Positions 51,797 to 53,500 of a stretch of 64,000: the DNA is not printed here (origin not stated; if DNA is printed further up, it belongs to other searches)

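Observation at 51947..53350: Uncharacterised KpsS-like protein next to pseI: candidate for a new pseudaminyltransferase family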

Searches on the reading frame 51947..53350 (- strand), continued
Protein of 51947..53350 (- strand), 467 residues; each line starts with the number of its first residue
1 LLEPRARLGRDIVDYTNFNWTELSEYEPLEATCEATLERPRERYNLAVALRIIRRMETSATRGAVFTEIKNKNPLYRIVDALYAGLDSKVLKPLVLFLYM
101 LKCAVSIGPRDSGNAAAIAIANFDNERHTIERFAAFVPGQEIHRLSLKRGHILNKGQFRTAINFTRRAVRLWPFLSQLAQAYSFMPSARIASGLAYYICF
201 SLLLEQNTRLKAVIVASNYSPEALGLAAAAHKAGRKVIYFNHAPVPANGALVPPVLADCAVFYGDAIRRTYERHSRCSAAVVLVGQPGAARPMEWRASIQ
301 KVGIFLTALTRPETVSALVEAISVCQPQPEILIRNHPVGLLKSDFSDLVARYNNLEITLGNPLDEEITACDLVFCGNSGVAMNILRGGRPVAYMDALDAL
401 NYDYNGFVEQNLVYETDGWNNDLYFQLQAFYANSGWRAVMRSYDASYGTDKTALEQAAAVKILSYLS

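Call 26: search_protein_representatives(alignment_id=A1)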
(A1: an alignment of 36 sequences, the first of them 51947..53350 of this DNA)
Query: 36 sequences, 464 profile positions. Proteins with E-value up to 0.001 (for the whole library): 943; up to 1e-10: 357; up to 1e-30: 124. The best 150 are listed.
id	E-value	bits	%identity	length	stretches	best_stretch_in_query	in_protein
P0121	6.4e-204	694.2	-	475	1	3-458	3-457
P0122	9.0e-200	680.5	-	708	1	11-459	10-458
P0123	1.4e-168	577.7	-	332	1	130-455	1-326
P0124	1.1e-158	545.1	-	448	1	10-455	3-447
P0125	6.5e-133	460.1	-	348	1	39-374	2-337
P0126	5.4e-109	381.2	-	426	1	32-453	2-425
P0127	1.9e-100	353.0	-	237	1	219-454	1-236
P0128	1.6e-95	336.8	-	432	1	32-455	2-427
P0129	1.6e-85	303.8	-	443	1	30-445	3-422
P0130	2.0e-85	303.5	-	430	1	41-457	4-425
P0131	4.9e-85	302.2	-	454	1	31-457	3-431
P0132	1.7e-84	300.4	-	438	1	32-453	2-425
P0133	6.9e-84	298.4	-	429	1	32-455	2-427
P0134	1.1e-82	294.5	-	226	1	25-245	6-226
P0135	3.4e-82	292.8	-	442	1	27-450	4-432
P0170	2.0e-48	181.5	-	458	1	26-455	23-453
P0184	9.9e-43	162.7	-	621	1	38-456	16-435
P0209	5.4e-38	147.1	-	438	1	23-432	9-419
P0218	1.3e-35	139.3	-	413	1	31-425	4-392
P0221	1.5e-34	135.7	-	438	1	27-433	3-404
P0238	8.7e-32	126.7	-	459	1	34-439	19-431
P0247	6.3e-30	120.5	-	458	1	67-447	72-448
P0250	1.4e-29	119.4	-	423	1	36-429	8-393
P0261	9.2e-27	110.1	-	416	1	41-438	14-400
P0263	1.2e-26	109.7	-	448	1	42-455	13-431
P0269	5.1e-26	107.6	-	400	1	30-438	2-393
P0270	7.8e-26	107.0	-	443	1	34-450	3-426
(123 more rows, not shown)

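Call 28: search_protein_families(library=pfam, alignment_id=A2, max_evalue=1)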
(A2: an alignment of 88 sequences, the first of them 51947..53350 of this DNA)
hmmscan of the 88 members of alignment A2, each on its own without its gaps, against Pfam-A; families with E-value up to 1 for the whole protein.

A. member 1, window:51947-53350:- (467 aa): 0 families

B. families by the number of members that match (of 88 scanned): 53 families (the first 25 are shown)
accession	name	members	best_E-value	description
PF13439.12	Glyco_transf_4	24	2.9e-05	Glycosyltransferase Family 4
PF13579.12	Glyco_trans_4_4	10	0.00057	Glycosyl transferase 4-like domain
PF04007.18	DUF354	2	0.0041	Protein of unknown function (DUF354)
PF13302.13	Acetyltransf_3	1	1.2e-11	Acetyltransferase (GNAT) domain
PF13649.12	Methyltransf_25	1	1.9e-08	Methyltransferase domain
PF00583.31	Acetyltransf_1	1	3.9e-08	Acetyltransferase (GNAT) family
PF08241.18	Methyltransf_11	1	2.3e-07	Methyltransferase domain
PF13847.12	Methyltransf_31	1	2.7e-06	Methyltransferase domain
PF08445.16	FR47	1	3.3e-06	FR47-like protein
PF01209.24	Ubie_methyltran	1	1.7e-05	ubiE/COQ5 methyltransferase family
PF13508.13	Acetyltransf_7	1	0.00015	Acetyltransferase (GNAT) domain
PF08242.18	Methyltransf_12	1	0.00066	Methyltransferase domain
PF13673.13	Acetyltransf_10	1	0.0039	Acetyltransferase (GNAT) domain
PF13523.12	Acetyltransf_8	1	0.0066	Acetyltransferase (GNAT) domain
PF06032.18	S-Me-THD_N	1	0.0077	S-Me-THD-like, N-terminal domain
PF02350.25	Epimerase_2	1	0.015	UDP-N-acetylglucosamine 2-epimerase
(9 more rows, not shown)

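Call 29: search_solved_structures(query=A2, max_evalue=10, show_alignments=4)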
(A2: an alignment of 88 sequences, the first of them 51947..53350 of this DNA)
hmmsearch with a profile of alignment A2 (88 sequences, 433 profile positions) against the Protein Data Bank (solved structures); distinct sequences matched with E-value up to 10: 11.
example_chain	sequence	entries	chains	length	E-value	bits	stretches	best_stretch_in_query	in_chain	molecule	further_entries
9h50_A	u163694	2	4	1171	0.0015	20.3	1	289-382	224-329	Bcs3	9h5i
8a0c_A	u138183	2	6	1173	0.0015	20.3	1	289-382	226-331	Bcs3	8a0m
8csb_A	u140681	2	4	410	0.0028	19.4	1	280-354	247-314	N-acetyl glucosaminyl transferase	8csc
5fa0_A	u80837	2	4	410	0.0029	19.4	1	280-354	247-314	Putative N-acetyl glucosaminyl transferase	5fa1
8cse_A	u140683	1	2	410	0.0029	19.4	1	280-354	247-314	N-acetyl glucosaminyl transferase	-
8csd_A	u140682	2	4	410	0.0029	19.4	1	280-354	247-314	N-acetyl glucosaminyl transferase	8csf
7ylt_B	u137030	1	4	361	0.8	11.3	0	173-210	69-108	Putative ABC transporter, substrate-binding protein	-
3tsa_A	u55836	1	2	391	1.1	10.9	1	309-358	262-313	NDP-rhamnosyltransferase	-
3uyk_A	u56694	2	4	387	1.1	10.9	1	309-358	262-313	NDP-rhamnosyltransferase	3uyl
8y1j_A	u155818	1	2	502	1.9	10.1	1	157-232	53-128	L-threonine dehydratase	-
4amb_A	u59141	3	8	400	2.3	9.8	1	317-357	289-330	SNOGD | GLYCOSYL TRANSFERASE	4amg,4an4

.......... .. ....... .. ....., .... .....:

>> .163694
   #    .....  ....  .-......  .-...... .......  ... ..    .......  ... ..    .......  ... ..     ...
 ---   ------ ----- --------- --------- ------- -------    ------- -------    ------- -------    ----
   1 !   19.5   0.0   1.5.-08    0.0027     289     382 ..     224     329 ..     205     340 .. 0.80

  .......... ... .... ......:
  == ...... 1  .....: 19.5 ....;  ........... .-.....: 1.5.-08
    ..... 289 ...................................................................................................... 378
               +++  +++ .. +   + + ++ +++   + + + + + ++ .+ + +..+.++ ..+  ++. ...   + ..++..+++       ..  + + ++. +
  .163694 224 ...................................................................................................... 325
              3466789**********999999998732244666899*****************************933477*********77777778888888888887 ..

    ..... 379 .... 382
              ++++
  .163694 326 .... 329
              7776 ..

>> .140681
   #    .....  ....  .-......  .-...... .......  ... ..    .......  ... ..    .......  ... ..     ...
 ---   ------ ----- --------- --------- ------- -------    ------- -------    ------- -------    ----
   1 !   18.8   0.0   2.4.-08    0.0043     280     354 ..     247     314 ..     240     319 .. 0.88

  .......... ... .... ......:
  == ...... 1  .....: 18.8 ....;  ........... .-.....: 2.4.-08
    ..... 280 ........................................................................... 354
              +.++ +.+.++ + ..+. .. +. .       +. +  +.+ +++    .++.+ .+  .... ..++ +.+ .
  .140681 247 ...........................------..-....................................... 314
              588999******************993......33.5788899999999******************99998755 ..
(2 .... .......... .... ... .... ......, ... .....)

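Call 38: find_homologous_proteins(query=A3, max_evalue=0.001)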
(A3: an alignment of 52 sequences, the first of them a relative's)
Query A3 (52 sequences) (458 aa, profile of the alignment): 3 proteins with E <= 0.001 among 8000 candidates.
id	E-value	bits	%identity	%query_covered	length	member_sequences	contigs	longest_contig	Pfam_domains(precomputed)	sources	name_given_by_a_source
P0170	1.5e-122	427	100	100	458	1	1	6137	-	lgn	-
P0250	5.0e-108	379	23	64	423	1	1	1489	-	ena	-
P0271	3.9e-104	367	43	91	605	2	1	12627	PF13302.14,PF00583.32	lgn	-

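Call 39: find_encoding_contigs(protein=P0271, flank=10000, max_places=2)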
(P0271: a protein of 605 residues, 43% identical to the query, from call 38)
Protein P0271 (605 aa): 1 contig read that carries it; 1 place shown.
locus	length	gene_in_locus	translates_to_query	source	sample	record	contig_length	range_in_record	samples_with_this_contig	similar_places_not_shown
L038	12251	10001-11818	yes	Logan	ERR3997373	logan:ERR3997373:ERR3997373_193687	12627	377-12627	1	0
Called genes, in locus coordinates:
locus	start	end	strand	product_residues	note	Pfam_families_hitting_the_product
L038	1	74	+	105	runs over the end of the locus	-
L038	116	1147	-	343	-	-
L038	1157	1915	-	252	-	PF00977:His_biosynth, PF04309:G3P_antiterm (faint), PF01207:Dus (faint), PF02581:TMP-TENI (faint), PF03060:NMO (faint), PF01180:DHO_dh (faint), PF05690:ThiG (faint)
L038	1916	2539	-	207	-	PF00117:GATase, PF01174:SNO (weak), PF07685:GATase_3 (weak)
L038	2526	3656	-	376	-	-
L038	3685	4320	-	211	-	PF13649:Methyltransf_25 (weak)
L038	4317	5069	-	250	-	PF02348:CTP_transf_3, PF12804:NTP_transf_3 (weak)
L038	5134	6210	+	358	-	PF03102:NeuB, PF08666:SAF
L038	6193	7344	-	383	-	PF00155:Aminotran_1_2 (faint), PF01041:DegT_DnrJ_EryC1, PF01212:Beta_elim_lyase (faint)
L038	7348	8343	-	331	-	PF01073:3Beta_HSD, PF01370:Epimerase, PF02719:Polysacc_synt_2, PF04321:RmlD_sub_bind, PF05368:NmrA, PF07993:NAD_binding_4 (faint), PF13460:NAD_binding_10, PF16363:GDP_Man_Dehyd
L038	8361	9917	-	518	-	-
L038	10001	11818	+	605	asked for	PF00583:Acetyltransf_1, PF13302:Acetyltransf_3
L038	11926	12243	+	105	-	PF02653:BPD_transp_2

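Call 40: find_encoding_contigs(protein=P0170, flank=10000, max_places=2)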
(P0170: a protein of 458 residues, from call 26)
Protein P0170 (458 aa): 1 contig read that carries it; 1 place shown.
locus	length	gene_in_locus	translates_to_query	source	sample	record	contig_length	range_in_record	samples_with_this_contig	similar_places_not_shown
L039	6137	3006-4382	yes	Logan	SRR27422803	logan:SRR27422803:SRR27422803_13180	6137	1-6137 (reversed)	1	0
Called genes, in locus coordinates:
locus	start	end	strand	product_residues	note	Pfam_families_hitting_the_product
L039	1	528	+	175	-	?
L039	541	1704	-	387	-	PF01041:DegT_DnrJ_EryC1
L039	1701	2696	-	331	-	PF00106:adh_short, PF01073:3Beta_HSD, PF01370:Epimerase, PF02719:Polysacc_synt_2, PF04321:RmlD_sub_bind, PF05368:NmrA, PF13460:NAD_binding_10, PF16363:GDP_Man_Dehyd, +2 more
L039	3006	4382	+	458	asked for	-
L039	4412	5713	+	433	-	PF01943:Polysacc_synt (weak)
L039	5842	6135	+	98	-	?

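Call 43: find_related_loci(query=A4, collection=metagenome_contigs, flank=10000)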
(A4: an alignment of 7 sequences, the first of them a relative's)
Query A4 (458 aa) in metagenome_contigs; peptide patterns used: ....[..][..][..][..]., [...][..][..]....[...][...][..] (x = any residue, [..] = any of these).
192 stretches matched a pattern; 1 encode a relative of the query (tblastn E <= 1e-3); 1 distinct loci.
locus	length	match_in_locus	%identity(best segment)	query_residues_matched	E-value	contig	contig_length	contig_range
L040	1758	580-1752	27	49-434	2e-35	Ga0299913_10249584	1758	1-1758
